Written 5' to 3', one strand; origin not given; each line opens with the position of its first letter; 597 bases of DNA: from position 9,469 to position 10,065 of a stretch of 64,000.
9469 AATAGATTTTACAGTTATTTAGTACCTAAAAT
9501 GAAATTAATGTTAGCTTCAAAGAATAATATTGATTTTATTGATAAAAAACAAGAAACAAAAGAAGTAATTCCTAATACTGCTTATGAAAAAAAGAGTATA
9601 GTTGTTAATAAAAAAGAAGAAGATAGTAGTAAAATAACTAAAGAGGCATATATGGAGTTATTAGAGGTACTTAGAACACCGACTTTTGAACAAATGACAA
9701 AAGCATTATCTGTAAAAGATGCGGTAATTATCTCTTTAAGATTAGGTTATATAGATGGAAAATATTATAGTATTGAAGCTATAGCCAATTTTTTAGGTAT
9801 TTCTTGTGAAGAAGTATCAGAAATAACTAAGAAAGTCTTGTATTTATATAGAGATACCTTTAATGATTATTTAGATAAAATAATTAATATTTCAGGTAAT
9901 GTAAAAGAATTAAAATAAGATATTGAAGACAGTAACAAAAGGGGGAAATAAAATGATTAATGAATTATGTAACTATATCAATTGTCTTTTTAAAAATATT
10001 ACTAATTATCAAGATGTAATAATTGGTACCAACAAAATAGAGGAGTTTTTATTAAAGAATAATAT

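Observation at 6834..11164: Three consecutive sigma-70 genes, two sharing an extra C-terminal '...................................' module and two sharing an N-terminal domain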

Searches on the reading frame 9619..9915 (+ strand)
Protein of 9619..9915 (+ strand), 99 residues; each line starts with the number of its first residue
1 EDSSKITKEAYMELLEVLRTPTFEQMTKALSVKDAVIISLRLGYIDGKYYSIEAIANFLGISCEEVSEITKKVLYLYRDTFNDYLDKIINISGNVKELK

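Call 18: search_protein_families(library=pfam, proteins=[window:9619-9915:+], max_evalue=10)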
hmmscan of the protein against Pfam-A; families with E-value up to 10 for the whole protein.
seq(99 aa): 3 families
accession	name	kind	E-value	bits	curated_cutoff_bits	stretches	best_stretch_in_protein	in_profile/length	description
PF07453.19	NUMOD1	-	0.0026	18.4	22.8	1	45-67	13-34/37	NUMOD1 domain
PF04545.22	Sigma70_r4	-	0.0038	17.2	24.1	1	31-74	6-45/50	Sigma-70, region 4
PF04539.22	Sigma70_r3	-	0.035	14.6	25.3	1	51-72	22-43/78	Sigma-70 region 3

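Call 62: search_protein_families(library=ncbifam, proteins=[window:9619-9915:+], max_evalue=1)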
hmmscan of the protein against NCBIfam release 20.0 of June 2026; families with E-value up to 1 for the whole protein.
seq(99 aa): 17 families
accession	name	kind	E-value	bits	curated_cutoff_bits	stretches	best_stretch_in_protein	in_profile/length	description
NF005785.0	PRK07598.1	equivalog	1.4e-05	24.2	554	1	22-78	343-399/415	RNA polymerase sigma factor SigC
TIGR02846.1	spore_sigmaK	equivalog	0.00019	21.1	298.65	1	21-75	166-220/227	RNA polymerase sporulation sigma factor SigK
NF006158.0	PRK08301.1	equivalog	0.00025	20.6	339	1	23-81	179-237/241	RNA polymerase sporulation sigma factor SigE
NF005642.0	PRK07405.1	subfamily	0.00062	19.1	524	1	22-79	250-307/318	RNA polymerase sigma factor SigD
NF004471.0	PRK05803.1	subfamily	0.00062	19.1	252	1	22-76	169-223/235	RNA polymerase sporulation sigma factor SigK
TIGR02835.1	spore_sigmaE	equivalog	0.00064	19.2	348.6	1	25-80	174-229/234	RNA polymerase sporulation sigma factor SigE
NF005920.0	PRK07921.1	subfamily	0.00076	18.6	464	1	22-79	259-316/328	RNA polymerase sigma factor SigB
TIGR02997.1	Sig70-cyanoRpoD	subfamily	0.0014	18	384.5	1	20-75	240-295/298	RNA polymerase sigma factor, RpoD/SigA family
TIGR02393.1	RpoD_Cterm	equivalog_domain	0.0015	18.1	354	1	20-78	167-225/238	RNA polymerase sigma factor RpoD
NF004615.0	PRK05949.1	subfamily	0.0021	17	530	1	8-78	247-315/327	RNA polymerase sigma factor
NF004052.0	PRK05572.1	subfamily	0.0095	15.5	311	1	24-81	197-250/252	SigF/SigG family RNA polymerase sporulation sigma factor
NF005643.0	PRK07406.1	equivalog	0.0096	15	500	1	22-78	328-384/397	RNA polymerase sigma factor RpoD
TIGR02937.1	sigma70-ECF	superfamily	0.017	14.8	42.9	1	22-73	110-157/165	sigma-70 family RNA polymerase sigma factor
TIGR02885.1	spore_sigF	equivalog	0.018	14.9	321.45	1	17-78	171-228/231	RNA polymerase sporulation sigma factor SigF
NF004561.0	PRK05901.1-3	equivalog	0.019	14.1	582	1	22-75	468-521/537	RNA polymerase sigma factor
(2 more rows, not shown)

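Call 63: search_protein_families(library=phrogs, proteins=[window:9619-9915:+], max_evalue=1)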
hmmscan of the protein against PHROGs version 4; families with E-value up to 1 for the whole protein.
seq(99 aa): 7 families
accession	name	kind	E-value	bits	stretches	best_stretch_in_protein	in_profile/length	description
phrog_1726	-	transcription regulation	0.00071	20.4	1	10-74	152-216/264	anti-repressor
phrog_351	-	transcription regulation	0.004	16.8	1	22-85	668-730/928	RNA polymerase sigma factor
phrog_7974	-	unknown function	0.054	14.1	1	32-99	99-167/213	-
phrog_35802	-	unknown function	0.072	14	1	22-72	55-105/109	-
phrog_37960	-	unknown function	0.082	14.2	0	47-71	25-49/66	-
phrog_10866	-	unknown function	0.093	14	0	11-40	33-62/79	-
phrog_7067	-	head and packaging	0.094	13.9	1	49-66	31-48/56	terminase small subunit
